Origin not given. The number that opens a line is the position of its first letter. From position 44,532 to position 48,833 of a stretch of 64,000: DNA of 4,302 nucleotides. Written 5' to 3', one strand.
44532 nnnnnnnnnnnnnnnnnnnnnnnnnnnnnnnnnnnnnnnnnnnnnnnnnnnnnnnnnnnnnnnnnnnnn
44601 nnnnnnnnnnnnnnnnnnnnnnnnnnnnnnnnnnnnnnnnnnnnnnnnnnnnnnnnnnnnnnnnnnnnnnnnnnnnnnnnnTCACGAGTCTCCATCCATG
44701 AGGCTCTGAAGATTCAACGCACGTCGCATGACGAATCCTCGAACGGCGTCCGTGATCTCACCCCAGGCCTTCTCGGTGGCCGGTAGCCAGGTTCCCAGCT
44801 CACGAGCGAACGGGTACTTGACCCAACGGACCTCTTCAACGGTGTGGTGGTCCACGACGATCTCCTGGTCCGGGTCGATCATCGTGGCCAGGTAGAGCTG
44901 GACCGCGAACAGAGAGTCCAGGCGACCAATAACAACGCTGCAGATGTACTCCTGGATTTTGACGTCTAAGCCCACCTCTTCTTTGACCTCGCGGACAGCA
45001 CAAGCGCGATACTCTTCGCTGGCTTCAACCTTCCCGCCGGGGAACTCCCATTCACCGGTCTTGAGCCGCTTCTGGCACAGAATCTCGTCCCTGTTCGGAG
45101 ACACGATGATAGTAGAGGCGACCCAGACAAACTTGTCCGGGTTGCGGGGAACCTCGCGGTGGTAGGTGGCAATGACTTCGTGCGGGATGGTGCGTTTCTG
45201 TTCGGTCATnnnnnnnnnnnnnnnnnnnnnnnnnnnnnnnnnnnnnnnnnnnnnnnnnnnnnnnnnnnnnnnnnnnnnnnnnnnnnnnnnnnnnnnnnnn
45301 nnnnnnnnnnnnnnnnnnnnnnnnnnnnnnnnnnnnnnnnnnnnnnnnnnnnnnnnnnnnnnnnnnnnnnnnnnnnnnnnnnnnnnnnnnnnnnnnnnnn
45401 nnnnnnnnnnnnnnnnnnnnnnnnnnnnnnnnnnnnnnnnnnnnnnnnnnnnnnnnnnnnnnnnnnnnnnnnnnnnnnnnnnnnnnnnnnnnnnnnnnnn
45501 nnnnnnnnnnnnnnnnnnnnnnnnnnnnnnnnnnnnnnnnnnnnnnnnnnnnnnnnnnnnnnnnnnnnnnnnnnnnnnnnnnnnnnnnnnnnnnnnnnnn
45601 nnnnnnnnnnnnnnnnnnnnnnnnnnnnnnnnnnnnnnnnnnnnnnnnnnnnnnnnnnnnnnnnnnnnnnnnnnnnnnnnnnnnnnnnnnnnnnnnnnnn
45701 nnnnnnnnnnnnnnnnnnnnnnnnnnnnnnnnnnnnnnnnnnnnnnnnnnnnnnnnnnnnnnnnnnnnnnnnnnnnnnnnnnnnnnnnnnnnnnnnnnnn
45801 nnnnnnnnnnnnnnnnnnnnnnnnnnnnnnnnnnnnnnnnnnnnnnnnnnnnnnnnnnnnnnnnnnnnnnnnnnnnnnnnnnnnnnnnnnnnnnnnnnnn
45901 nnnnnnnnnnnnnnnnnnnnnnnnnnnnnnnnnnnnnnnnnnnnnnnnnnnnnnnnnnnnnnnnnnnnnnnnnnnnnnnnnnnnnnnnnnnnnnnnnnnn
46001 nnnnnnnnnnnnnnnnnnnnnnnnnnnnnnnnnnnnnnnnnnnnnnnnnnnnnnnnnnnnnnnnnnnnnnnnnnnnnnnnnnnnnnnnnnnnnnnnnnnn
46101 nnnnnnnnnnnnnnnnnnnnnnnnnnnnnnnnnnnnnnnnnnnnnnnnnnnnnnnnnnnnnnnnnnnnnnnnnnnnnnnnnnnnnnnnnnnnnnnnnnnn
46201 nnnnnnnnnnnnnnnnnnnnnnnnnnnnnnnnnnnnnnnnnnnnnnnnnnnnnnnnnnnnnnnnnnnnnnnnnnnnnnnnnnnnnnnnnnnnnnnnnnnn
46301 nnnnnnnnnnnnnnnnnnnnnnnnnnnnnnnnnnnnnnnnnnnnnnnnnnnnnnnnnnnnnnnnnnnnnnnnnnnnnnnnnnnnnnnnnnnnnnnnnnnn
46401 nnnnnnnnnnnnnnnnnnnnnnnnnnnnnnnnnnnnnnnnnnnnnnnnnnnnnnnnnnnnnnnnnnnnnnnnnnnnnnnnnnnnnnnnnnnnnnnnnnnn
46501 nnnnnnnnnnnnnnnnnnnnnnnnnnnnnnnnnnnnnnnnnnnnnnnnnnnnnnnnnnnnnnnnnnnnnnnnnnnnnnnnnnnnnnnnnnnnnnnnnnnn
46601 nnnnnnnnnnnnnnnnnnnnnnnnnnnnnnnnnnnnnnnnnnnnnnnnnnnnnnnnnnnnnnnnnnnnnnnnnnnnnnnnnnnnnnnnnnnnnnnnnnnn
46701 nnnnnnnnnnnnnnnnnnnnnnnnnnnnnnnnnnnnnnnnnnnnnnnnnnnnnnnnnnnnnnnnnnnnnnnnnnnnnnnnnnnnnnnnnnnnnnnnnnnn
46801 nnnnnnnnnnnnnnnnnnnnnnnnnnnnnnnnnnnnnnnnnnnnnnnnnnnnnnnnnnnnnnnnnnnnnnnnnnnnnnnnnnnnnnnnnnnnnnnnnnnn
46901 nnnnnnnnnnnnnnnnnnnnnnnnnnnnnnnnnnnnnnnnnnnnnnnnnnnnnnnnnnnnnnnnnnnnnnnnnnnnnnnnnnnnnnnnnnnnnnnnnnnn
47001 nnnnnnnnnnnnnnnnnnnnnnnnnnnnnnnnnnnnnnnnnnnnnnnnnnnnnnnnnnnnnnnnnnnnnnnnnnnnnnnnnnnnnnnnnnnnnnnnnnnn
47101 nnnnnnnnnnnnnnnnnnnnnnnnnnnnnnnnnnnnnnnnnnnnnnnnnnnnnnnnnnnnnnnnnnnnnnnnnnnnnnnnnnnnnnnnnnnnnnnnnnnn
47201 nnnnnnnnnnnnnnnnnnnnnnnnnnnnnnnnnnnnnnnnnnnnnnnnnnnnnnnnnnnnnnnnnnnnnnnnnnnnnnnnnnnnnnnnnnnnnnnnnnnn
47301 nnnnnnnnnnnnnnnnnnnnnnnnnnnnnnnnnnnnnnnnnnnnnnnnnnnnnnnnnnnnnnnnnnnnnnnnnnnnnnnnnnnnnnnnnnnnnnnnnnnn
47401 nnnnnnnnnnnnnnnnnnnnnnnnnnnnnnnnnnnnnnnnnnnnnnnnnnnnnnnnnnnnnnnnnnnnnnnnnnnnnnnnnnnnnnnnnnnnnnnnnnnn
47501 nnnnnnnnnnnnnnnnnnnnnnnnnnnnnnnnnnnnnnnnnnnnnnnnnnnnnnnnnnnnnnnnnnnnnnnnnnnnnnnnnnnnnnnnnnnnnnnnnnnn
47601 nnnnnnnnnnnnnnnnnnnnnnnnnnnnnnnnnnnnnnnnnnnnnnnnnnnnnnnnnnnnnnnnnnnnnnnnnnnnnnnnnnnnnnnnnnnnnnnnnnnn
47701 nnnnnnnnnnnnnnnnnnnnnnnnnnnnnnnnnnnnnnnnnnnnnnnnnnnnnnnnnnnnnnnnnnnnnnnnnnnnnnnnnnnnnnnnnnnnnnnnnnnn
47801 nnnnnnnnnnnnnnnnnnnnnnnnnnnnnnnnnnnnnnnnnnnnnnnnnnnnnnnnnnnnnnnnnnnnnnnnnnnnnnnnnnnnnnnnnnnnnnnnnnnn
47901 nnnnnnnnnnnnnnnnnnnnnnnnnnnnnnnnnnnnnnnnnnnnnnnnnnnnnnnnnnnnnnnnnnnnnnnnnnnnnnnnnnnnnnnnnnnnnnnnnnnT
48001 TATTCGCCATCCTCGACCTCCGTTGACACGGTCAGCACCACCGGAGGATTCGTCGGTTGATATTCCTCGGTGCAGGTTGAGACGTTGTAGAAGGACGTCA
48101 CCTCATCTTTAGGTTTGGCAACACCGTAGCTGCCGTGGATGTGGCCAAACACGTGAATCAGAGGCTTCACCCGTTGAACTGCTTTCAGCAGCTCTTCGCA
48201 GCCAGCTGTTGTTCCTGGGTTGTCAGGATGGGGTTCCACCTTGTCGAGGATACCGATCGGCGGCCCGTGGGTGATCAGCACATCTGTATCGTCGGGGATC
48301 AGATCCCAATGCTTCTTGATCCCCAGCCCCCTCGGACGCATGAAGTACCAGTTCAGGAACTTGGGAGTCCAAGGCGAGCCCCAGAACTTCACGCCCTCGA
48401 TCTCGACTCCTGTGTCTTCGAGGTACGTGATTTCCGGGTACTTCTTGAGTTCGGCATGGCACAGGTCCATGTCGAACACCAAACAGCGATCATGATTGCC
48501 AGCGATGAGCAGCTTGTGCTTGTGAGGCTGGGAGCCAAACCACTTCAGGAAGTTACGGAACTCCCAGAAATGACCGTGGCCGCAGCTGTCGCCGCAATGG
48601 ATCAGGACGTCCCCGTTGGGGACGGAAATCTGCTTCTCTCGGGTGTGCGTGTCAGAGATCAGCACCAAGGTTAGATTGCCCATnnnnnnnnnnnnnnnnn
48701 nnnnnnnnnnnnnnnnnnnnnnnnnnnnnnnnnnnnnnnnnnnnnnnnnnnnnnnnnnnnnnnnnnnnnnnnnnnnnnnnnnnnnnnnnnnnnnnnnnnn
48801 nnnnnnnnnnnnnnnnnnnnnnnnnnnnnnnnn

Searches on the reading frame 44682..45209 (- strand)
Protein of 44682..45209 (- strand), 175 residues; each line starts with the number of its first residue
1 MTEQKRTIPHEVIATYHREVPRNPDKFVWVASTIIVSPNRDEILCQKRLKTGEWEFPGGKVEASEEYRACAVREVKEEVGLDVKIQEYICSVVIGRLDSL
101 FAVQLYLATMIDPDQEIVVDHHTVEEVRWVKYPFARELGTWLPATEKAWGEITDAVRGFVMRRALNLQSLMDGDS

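Call 4: search_protein_families(library=pfam, proteins=[window:44682-45209:-], max_evalue=0.01)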
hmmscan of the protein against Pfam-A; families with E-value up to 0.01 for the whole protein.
window:44682-45209:- (175 aa): 3 families
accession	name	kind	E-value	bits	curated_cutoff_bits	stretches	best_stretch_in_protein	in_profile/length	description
PF00293.34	NUDIX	-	1.7e-15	57.6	21.1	1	31-132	5-115/134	NUDIX domain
PF14815.12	NUDIX_4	-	1.1e-05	25.6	35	1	39-84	8-54/113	NUDIX domain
PF22327.2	Nudt16-like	-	0.0064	16.9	27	1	37-86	19-68/161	U8 snoRNA-decapping enzyme-like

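Call 15: search_protein_families(library=phrogs, proteins=[window:44682-45209:-], max_evalue=0.01)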
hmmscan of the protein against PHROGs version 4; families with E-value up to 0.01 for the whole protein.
window:44682-45209:- (175 aa): 8 families
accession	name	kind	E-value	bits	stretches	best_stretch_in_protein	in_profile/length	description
phrog_1198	-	other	3.4e-17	64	1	13-133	22-148/253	MutT/NUDIX hydrolase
phrog_15528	-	head and packaging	1.5e-10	41.1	1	39-113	530-603/794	portal protein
phrog_1185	-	other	4.7e-10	40.4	1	40-86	167-213/301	nudix hydrolase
phrog_19657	-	other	1.2e-08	36.1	1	47-100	54-105/176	nudix hydrolase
phrog_10313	-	other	3.4e-07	31.1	1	38-91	20-77/159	nudix hydrolase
phrog_6216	-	unknown function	1.6e-05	24.8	1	40-84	12-56/545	-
phrog_25541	-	unknown function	0.0035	17.9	1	41-88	85-132/210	-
phrog_9999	-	other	0.0068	17.3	0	41-87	43-89/186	nudix hydrolase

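Call 54: search_protein_families(library=ncbifam, proteins=[window:44682-45209:-], max_evalue=0.01)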
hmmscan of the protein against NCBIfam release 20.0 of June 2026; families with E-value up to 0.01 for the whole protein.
window:44682-45209:- (175 aa): 24 families
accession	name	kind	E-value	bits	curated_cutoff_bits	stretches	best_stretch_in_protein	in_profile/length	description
NF006530.0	PRK08999.1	equivalog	9.2e-12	44.6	245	1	26-92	4-73/315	Nudix family hydrolase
NF007834.0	PRK10546.1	equivalog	5.5e-11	42.4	156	1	49-94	27-72/135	pyrimidine (deoxy)nucleoside triphosphate diphosphatase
TIGR00586.1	mutt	equivalog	1.2e-10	41.5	97.9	1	26-89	3-69/129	8-oxo-dGTP diphosphatase MutT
TIGR02705.1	nudix_YtkD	equivalog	2e-10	40.4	154.4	1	36-111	30-104/156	RNA deprotection pyrophosphohydrolase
NF008044.0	PRK10776.1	equivalog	7.2e-10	38.9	148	1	29-107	5-86/130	8-oxo-dGTP diphosphatase MutT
NF041652.1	Nud_hyd_Dein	equivalog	3.1e-09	37.2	200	1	45-131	36-123/152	Nudix hydrolase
NF001937.0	PRK00714.1-4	equivalog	2.6e-08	33.7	139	1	33-89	12-68/161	RNA pyrophosphohydrolase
NF001299.0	PRK00241.1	equivalog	1.3e-07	31.3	158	1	34-133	138-236/263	NAD(+) diphosphatase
NF001935.0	PRK00714.1-2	equivalog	8.3e-07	28.7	259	1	33-84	12-63/183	RNA pyrophosphohydrolase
NF052459.1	OxoGTPPhMutT1Mycb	equivalog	3.6e-06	26.3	475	1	41-130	18-104/292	8-oxo-(d)GTP phosphatase MutT1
NF006961.0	PRK09438.1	equivalog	4.1e-06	26.3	103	1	34-88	14-68/151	dihydroneopterin triphosphate diphosphatase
NF001936.0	PRK00714.1-3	equivalog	4.6e-06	26.6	118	1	30-82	10-65/155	RNA pyrophosphohydrolase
NF001934.0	PRK00714.1-1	equivalog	6.9e-06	25.6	241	1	33-84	12-63/176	RNA pyrophosphohydrolase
NF003787.0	PRK05379.1-4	equivalog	9.7e-06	24.8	449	1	11-83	190-264/346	bifunctional nicotinamide-nucleotide adenylyltransferase/Nudix hydroxylase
NF011922.0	PRK15393.1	equivalog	7.8e-05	22.4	152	1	11-84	21-100/182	NUDIX hydrolase YfcD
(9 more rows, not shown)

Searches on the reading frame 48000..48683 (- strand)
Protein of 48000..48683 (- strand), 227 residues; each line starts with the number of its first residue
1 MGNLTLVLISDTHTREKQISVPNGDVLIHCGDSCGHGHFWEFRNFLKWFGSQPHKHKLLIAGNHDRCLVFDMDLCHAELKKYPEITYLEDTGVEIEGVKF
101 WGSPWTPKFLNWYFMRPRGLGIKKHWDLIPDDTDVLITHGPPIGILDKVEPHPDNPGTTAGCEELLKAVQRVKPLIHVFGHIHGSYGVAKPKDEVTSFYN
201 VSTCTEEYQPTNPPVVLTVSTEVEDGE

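Call 4: search_protein_families(library=pfam, proteins=[window:48000-48683:-], max_evalue=0.01)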
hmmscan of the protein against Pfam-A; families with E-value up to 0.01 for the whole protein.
window:48000-48683:- (227 aa): 2 families
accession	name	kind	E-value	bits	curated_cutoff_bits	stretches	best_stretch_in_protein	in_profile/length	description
PF00149.33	Metallophos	-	4e-09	37.6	21.5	1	9-184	6-190/191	Calcineurin-like phosphoesterase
PF12850.12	Metallophos_2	-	1.4e-05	25.6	27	0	5-100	2-84/154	Calcineurin-like phosphoesterase superfamily domain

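Call 15: search_protein_families(library=phrogs, proteins=[window:48000-48683:-], max_evalue=0.01)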
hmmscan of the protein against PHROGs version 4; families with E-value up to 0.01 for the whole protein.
window:48000-48683:- (227 aa): 2 families
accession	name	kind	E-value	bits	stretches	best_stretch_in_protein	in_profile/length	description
phrog_1649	-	other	4.1e-15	56.2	1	3-223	35-289/308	metallo-phosphoesterase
phrog_547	-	other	4.5e-07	30.2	1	21-101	70-143/245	phosphoesterase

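Call 54: search_protein_families(library=ncbifam, proteins=[window:48000-48683:-], max_evalue=0.01)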
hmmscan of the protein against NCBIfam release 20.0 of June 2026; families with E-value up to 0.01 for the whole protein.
window:48000-48683:- (227 aa): 1 family
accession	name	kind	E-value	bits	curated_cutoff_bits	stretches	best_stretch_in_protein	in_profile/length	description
TIGR00040.1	yfcE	subfamily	0.0079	16.3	56.25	0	6-78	3-64/158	YfcE family phosphodiesterase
